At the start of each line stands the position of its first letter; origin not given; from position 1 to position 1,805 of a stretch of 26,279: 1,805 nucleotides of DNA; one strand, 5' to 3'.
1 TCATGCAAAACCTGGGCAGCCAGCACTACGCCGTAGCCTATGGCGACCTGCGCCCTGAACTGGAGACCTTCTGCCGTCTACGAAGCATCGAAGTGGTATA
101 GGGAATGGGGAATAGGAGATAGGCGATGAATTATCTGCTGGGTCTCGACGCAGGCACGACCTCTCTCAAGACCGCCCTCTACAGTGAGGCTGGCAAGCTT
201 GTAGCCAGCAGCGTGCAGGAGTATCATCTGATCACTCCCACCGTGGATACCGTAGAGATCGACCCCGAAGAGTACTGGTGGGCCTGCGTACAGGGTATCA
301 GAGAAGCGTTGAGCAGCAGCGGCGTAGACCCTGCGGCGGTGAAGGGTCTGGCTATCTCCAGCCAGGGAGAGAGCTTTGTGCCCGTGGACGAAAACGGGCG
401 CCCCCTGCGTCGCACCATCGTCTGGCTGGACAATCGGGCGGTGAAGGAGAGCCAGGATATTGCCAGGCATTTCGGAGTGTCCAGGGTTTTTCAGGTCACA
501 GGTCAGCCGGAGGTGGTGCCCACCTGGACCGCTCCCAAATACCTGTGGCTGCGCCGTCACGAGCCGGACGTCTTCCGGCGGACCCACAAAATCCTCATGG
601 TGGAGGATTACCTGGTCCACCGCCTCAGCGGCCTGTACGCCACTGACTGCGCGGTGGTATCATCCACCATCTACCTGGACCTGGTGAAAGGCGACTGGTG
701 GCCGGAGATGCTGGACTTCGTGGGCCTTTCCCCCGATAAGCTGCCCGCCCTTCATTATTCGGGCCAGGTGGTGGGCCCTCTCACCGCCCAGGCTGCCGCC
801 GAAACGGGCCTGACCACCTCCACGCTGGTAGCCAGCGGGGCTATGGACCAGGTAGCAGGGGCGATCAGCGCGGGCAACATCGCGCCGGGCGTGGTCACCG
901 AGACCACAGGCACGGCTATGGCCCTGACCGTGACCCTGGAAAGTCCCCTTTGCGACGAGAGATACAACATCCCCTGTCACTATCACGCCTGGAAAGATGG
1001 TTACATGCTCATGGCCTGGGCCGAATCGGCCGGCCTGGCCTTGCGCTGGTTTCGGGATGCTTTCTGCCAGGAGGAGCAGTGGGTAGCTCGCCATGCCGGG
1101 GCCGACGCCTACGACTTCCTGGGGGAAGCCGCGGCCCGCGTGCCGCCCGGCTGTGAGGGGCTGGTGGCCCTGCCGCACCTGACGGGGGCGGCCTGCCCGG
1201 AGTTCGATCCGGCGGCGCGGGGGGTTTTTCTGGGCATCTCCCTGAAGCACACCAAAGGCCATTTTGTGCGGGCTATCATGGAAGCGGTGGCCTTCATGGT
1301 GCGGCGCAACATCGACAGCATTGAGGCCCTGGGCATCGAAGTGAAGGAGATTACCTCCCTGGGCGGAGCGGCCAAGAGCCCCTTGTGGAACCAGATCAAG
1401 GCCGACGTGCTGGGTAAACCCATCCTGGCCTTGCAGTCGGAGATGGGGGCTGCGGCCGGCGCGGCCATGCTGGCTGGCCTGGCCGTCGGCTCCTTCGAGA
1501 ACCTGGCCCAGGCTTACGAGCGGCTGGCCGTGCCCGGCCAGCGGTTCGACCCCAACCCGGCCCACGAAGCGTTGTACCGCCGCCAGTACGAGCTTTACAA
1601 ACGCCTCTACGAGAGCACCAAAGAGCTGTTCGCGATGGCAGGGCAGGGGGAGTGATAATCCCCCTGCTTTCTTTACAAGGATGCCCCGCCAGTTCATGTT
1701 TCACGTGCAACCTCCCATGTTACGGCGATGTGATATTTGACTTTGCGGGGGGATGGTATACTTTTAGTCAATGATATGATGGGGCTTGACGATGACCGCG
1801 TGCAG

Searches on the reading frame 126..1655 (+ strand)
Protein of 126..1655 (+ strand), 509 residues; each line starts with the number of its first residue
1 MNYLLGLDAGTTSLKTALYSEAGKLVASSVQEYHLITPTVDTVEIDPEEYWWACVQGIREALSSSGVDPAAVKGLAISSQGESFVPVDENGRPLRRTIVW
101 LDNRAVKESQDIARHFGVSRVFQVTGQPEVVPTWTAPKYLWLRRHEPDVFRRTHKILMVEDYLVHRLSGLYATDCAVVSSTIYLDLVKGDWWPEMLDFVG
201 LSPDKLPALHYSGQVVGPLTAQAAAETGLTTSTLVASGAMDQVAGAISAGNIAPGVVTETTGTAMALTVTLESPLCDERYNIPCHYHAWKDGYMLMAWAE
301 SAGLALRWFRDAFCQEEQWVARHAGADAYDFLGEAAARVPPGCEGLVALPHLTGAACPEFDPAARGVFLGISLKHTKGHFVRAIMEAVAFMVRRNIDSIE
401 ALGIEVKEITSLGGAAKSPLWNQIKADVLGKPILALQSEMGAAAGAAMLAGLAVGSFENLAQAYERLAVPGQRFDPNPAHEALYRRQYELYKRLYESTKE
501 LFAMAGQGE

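Call 69: search_protein_families(library=pfam, proteins=[window:126-1655:+], max_evalue=0.01)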
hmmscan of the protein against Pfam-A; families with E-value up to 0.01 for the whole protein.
window:126-1655:+ (509 aa): 3 families
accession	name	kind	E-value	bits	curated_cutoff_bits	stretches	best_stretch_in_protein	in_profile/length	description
PF00370.27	FGGY_N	-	3.5e-64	217.2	28.8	1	3-247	1-244/245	FGGY family of carbohydrate kinases, N-terminal domain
PF02782.22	FGGY_C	-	1.1e-29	104.1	27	1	263-453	7-197/198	FGGY family of carbohydrate kinases, C-terminal domain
PF01869.26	BcrAD_BadFG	-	0.00054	20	31.5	0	5-83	1-73/271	BadF/BadG/BcrA/BcrD ATPase family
